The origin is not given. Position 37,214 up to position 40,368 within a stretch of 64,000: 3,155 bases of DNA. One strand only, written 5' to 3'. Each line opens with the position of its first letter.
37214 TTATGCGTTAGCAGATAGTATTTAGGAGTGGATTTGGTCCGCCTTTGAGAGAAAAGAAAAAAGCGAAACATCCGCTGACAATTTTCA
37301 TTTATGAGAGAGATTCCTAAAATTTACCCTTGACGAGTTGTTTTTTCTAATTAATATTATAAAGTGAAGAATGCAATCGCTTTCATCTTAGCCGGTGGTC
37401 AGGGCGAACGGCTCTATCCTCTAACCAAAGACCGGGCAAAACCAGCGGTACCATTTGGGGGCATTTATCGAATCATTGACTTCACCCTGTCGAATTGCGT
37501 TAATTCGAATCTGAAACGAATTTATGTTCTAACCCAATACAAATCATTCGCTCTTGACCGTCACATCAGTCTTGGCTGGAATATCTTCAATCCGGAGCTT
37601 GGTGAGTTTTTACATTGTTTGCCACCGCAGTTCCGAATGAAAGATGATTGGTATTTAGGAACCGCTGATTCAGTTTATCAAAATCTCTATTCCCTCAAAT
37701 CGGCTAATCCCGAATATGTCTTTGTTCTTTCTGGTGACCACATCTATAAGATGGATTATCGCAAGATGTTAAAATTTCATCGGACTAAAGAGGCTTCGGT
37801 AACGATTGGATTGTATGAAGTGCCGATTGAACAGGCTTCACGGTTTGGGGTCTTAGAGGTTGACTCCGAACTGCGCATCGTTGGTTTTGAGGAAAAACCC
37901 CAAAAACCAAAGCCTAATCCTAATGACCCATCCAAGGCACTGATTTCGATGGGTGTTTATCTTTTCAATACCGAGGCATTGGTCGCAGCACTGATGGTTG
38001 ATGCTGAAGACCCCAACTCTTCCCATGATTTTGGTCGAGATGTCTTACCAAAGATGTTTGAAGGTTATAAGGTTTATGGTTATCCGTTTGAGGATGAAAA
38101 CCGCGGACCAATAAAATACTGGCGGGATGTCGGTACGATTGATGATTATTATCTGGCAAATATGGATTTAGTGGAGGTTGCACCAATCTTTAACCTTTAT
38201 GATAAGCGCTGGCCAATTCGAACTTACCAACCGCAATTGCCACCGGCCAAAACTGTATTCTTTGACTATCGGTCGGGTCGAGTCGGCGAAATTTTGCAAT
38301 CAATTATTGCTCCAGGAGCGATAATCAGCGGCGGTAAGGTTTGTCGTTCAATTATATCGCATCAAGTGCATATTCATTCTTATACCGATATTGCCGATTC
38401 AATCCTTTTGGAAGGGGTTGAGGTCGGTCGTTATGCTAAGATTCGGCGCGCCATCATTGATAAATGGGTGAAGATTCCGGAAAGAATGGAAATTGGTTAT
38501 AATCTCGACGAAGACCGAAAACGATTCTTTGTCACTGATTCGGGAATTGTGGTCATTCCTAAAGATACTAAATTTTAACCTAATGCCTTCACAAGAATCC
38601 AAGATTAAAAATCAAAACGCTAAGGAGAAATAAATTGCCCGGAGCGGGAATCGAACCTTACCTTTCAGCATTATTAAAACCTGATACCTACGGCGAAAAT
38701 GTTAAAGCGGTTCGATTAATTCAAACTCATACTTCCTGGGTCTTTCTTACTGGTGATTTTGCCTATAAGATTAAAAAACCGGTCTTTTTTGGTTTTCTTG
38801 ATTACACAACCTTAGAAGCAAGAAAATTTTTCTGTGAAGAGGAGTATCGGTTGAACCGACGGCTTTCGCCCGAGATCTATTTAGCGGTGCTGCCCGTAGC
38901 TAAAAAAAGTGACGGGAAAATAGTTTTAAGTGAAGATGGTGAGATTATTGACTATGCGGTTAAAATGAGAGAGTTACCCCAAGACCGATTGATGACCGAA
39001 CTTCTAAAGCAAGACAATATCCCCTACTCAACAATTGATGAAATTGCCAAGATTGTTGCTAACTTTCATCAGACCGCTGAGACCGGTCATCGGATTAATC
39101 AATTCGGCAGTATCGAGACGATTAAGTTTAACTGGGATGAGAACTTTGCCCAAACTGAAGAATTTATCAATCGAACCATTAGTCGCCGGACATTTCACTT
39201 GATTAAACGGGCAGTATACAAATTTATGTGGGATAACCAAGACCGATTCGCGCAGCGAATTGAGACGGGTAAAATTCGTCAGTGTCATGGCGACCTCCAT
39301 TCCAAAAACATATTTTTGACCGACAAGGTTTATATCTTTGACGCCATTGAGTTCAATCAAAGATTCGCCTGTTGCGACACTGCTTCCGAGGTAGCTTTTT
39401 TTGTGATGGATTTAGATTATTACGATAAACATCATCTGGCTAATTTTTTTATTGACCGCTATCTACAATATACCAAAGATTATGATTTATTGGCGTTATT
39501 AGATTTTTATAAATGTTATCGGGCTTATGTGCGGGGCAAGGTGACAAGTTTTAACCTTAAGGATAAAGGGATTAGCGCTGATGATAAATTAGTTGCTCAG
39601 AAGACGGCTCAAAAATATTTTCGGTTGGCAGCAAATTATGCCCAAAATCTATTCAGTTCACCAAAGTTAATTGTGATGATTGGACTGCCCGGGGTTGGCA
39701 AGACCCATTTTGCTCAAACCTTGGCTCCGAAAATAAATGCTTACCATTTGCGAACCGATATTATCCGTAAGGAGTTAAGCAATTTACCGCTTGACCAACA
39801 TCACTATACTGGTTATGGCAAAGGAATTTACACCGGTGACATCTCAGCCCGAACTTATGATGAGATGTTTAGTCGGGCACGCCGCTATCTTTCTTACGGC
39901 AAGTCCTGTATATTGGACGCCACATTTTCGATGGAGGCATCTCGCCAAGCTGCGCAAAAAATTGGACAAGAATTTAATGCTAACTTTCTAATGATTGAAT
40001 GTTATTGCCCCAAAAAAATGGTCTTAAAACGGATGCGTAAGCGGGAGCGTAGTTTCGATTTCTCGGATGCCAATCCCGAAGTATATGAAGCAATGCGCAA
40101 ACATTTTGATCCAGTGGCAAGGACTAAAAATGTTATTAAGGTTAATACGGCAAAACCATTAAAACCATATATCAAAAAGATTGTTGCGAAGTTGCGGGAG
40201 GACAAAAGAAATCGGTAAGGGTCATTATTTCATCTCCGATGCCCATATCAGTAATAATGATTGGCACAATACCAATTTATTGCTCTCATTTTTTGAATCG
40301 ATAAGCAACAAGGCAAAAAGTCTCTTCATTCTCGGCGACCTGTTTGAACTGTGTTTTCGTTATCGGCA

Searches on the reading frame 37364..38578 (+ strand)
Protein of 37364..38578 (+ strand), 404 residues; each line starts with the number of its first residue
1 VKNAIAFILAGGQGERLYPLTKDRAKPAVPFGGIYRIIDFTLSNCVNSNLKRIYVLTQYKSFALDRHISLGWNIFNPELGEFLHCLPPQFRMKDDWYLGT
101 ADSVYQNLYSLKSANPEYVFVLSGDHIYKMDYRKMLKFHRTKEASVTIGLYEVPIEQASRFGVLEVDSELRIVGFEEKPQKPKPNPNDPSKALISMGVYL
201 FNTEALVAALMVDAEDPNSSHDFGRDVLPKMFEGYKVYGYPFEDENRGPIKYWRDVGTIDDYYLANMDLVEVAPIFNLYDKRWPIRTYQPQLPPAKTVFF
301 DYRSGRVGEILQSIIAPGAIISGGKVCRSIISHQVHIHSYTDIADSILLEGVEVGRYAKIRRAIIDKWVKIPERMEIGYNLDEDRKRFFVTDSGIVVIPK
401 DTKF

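Call 14: search_protein_families(library=pfam, proteins=[window:37364-38578:+])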
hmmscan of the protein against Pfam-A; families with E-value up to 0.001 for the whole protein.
window:37364-38578:+ (404 aa): 5 families
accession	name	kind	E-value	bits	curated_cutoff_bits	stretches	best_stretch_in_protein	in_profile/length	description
PF00483.29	NTP_transferase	-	2.2e-62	211.3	21.2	1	6-269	2-242/245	Nucleotidyl transferase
PF24894.1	Hexapep_GlmU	-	2.9e-35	121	23.3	1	293-398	1-104/104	GlmU-like, C-terminal hexapeptide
PF25247.1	LbH_GLGC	-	1.8e-09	38.1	27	1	353-402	75-128/135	GLGC left-handed parallel beta-helix domain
PF25084.1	LbH_EIF2B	-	2.6e-06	27.8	54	1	319-377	29-87/105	EIF2B subunit epsilon LbH domain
PF12804.13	NTP_transf_3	-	6.5e-06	26.9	27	1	6-146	1-118/160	MobA-like NTP transferase domain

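Call 15: find_encoding_contigs(protein=window:37364-38578:+, flank=10000, max_places=10)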
Protein window:37364-38578:+ (404 aa): 1 contig read that carries it; 1 place shown.
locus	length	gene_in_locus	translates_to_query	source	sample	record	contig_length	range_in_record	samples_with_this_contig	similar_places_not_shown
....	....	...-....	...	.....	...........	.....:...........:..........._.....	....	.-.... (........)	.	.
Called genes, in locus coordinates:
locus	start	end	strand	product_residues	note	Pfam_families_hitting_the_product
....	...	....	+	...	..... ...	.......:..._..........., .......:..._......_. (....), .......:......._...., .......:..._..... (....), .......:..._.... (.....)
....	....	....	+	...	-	?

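Call 16: find_homologous_proteins(query=window:37364-38578:+, max_evalue=1e-60)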
Query window:37364-38578:+ (404 aa): 8000 proteins with E <= 1e-60 among 8000 candidates; the best 120 are listed.
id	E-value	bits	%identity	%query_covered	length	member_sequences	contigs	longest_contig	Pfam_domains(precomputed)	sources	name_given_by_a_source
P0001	4.4e-264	894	95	100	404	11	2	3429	PF00483.30,PF25247.2,PF25084.2,PF24894.2,PF12804.14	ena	-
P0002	2.0e-244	829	85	100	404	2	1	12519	PF00483.30,PF25247.2,PF25084.2,PF24894.2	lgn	-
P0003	4.6e-241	818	86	100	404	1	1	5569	PF00483.30,PF25247.2,PF25084.2,PF24894.2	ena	-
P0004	1.7e-240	816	85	100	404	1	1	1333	PF00483.30,PF25247.2,PF25084.2,PF24894.2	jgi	jgi:glucose-1-phosphate adenylyltransferase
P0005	9.0e-236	800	84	100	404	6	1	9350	PF00483.30,PF25247.2,PF25084.2,PF24894.2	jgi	jgi:glucose-1-phosphate adenylyltransferase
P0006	2.9e-235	799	85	100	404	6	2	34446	PF00483.30,PF25247.2,PF25084.2,PF24894.2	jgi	jgi:glucose-1-phosphate adenylyltransferase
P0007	3.4e-234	795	83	100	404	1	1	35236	PF00483.30,PF25247.2,PF25084.2,PF24894.2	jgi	jgi:glucose-1-phosphate adenylyltransferase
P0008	2.6e-233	792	83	100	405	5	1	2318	PF00483.30,PF25247.2,PF25084.2,PF24894.2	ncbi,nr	ncbi:MAG: glucose-1-phosphate adenylyltransferase [candidate division WOR-3 bacterium]|nr:glucose-1-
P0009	3.1e-205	700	74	99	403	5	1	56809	PF00483.30,PF25247.2,PF25084.2,PF24894.2,PF12804.14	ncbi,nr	ncbi:MAG: glucose-1-phosphate adenylyltransferase [candidate division WOR-3 bacterium]|nr:glucose-1-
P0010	9.3e-198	675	70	100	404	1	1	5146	PF00483.30,PF25247.2,PF25084.2,PF24894.2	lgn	-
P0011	6.9e-194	662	69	99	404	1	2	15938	PF00483.30,PF25247.2,PF24894.2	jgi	jgi:glucose-1-phosphate adenylyltransferase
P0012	6.6e-191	653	69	98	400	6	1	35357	PF00483.30,PF25247.2,PF25084.2,PF24894.2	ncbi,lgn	-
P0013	7.4e-190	649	68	99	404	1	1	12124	PF00483.30,PF25247.2,PF24894.2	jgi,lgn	jgi:glucose-1-phosphate adenylyltransferase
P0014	1.4e-189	648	68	100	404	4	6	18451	PF00483.30,PF25247.2,PF25084.2,PF24894.2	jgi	jgi:glucose-1-phosphate adenylyltransferase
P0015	1.4e-188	645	68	99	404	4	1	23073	PF00483.30,PF25247.2,PF24894.2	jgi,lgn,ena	-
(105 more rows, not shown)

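Call 18: find_encoding_contigs(protein=P0006, flank=10000, max_places=3)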
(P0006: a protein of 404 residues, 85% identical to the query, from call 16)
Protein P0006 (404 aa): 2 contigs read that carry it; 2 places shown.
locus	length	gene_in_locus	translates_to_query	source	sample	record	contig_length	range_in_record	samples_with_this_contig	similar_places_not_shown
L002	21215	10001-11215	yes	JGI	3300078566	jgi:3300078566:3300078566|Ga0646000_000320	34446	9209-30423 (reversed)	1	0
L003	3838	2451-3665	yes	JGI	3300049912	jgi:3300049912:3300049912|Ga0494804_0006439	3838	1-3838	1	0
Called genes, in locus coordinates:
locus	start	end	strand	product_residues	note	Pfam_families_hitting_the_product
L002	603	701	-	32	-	-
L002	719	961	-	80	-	PF07927:HicA_toxin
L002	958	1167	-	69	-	-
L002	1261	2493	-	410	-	PF13433:Peripla_BP_5, PF13458:Peripla_BP_6, PF01094:ANF_receptor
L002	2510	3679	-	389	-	PF01702:TGT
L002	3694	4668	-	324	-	PF00483:NTP_transferase, PF01128:IspD (weak), PF12804:NTP_transf_3, PF24894:Hexapep_GlmU (faint), PF25084:LbH_EIF2B (weak), PF25087:GMPPB_C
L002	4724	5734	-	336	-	PF01380:SIS (weak), PF10432:bact-PGI_C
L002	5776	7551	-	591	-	PF05524:PEP-utilisers_N, PF00391:PEP-utilizers, PF02896:PEP-utilizers_C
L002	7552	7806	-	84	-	PF00381:PTS-HPr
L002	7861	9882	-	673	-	PF01074:Glyco_hydro_38N, PF03065:Glyco_hydro_57, PF09094:AmyA-A_glucT_m, PF09095:AmyA-gluTrfs_C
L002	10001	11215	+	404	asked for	PF00483:NTP_transferase, PF24894:Hexapep_GlmU, PF25084:LbH_EIF2B (faint), PF25247:LbH_GLGC (faint)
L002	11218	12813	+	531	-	PF01591:6PF2K (faint), PF08433:KTI12, PF13671:AAA_33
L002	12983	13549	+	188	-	PF00149:Metallophos (weak), PF12850:Metallophos_2 (faint)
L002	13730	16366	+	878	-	PF12396:DUF3659 (faint), PF18962:Por_Secre_tail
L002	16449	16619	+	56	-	PF18962:Por_Secre_tail (weak)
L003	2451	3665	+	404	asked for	PF00483:NTP_transferase, PF24894:Hexapep_GlmU, PF25084:LbH_EIF2B (faint), PF25247:LbH_GLGC (faint)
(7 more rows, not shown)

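Call 19: find_encoding_contigs(protein=P0007, flank=10000, max_places=3)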
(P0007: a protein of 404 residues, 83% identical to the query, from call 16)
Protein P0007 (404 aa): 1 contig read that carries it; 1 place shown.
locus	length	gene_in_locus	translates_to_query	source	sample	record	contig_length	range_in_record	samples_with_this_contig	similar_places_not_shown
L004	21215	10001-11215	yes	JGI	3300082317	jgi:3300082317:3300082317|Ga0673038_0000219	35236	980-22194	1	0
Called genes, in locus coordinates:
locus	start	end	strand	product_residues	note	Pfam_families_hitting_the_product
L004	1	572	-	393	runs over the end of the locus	-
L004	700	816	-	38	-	-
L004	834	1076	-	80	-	PF07927:HicA_toxin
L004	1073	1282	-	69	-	-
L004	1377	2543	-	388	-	PF13433:Peripla_BP_5, PF13458:Peripla_BP_6, PF01094:ANF_receptor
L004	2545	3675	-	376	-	PF01702:TGT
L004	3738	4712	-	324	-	PF00483:NTP_transferase, PF01128:IspD (weak), PF12804:NTP_transf_3, PF25084:LbH_EIF2B (weak), PF25087:GMPPB_C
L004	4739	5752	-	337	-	PF01380:SIS, PF10432:bact-PGI_C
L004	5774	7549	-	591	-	PF05524:PEP-utilisers_N, PF00391:PEP-utilizers, PF02896:PEP-utilizers_C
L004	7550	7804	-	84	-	PF00381:PTS-HPr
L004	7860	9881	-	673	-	PF01074:Glyco_hydro_38N (weak), PF03065:Glyco_hydro_57, PF09094:AmyA-A_glucT_m, PF09095:AmyA-gluTrfs_C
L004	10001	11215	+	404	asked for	PF00483:NTP_transferase, PF24894:Hexapep_GlmU, PF25084:LbH_EIF2B (faint), PF25247:LbH_GLGC (weak)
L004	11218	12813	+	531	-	PF08433:KTI12, PF13671:AAA_33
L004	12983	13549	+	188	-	PF00149:Metallophos, PF12850:Metallophos_2 (faint)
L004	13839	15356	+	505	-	PF12396:DUF3659 (faint), PF18962:Por_Secre_tail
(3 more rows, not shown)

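Call 20: find_encoding_contigs(protein=P0009, flank=10000, max_places=3)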
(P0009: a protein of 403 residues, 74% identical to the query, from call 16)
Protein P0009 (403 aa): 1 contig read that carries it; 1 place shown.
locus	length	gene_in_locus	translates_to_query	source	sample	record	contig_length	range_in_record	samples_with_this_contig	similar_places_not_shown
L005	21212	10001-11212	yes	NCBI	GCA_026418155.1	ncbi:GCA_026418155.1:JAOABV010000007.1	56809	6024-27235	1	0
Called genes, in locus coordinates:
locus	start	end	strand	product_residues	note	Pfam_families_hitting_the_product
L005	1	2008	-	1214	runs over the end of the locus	PF07675:Cleaved_Adhesin, PF18962:Por_Secre_tail (faint), PF01344:Kelch_1 (faint), PF13415:Beta-prop_FBX42 (faint), PF24981:Beta-prop_ATRN-LZTR1, PF24681:Kelch_KLHDC2_KLHL20_DRC7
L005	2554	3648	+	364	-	PF00712:DNA_pol3_beta, PF02767:DNA_pol3_beta_2, PF02768:DNA_pol3_beta_3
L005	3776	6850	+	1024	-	PF01364:Peptidase_C25, PF24981:Beta-prop_ATRN-LZTR1 (faint), PF01344:Kelch_1 (faint), PF24681:Kelch_KLHDC2_KLHL20_DRC7, PF18962:Por_Secre_tail (faint)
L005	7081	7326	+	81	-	PF12837:Fer4_6 (faint), PF13237:Fer4_10 (weak), PF00037:Fer4 (weak), PF12838:Fer4_7 (weak), PF13187:Fer4_9 (weak)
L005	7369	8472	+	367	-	PF01855:POR_N, PF02780:Transketolase_C (faint), PF17147:PFOR_II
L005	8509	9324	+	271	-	PF02775:TPP_enzyme_C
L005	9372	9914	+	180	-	PF01558:POR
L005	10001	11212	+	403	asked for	PF00483:NTP_transferase, PF12804:NTP_transf_3 (weak), PF24894:Hexapep_GlmU, PF25084:LbH_EIF2B (weak), PF25247:LbH_GLGC (weak)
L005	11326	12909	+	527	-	PF01591:6PF2K (weak), PF08433:KTI12, PF13207:AAA_17, PF13238:AAA_18, PF13671:AAA_33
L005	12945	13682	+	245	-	PF00149:Metallophos, PF12850:Metallophos_2 (faint)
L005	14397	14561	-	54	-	-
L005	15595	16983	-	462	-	PF02874:ATP-synt_ab_N, PF00006:ATP-synt_ab, PF22919:ATP-synt_VA_C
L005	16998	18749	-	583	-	PF02874:ATP-synt_ab_N, PF16886:ATP-synt_ab_Xtn, PF00006:ATP-synt_ab, PF22919:ATP-synt_VA_C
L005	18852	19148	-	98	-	PF01990:ATP-synt_F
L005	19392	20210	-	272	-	PF01992:vATP-synt_AC39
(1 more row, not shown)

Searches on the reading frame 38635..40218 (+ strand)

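Call 14: search_protein_families(library=pfam, proteins=[window:38635-40218:+])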
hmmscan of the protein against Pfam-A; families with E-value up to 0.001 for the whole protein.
window:38635-40218:+ (527 aa): 6 families
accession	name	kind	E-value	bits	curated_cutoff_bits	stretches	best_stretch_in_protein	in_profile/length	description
PF13671.12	AAA_33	-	3.6e-26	92.6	27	1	345-493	1-142/143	AAA domain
PF08433.16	KTI12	-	7.3e-11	42.5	22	1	345-492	3-138/271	Chromatin associated protein KTI12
PF13207.12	AAA_17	-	9.6e-07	29.6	27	1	349-482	1-133/136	AAA domain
PF01591.24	6PF2K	-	1.3e-06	28.4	27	1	338-483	8-160/223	6-phosphofructo-2-kinase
PF04910.20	Tcf25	-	0.00025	20.7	24.2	1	186-287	58-155/337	Transcriptional repressor TCF25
PF13238.12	AAA_18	-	0.00063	20.6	29.4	0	346-471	1-112/128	AAA domain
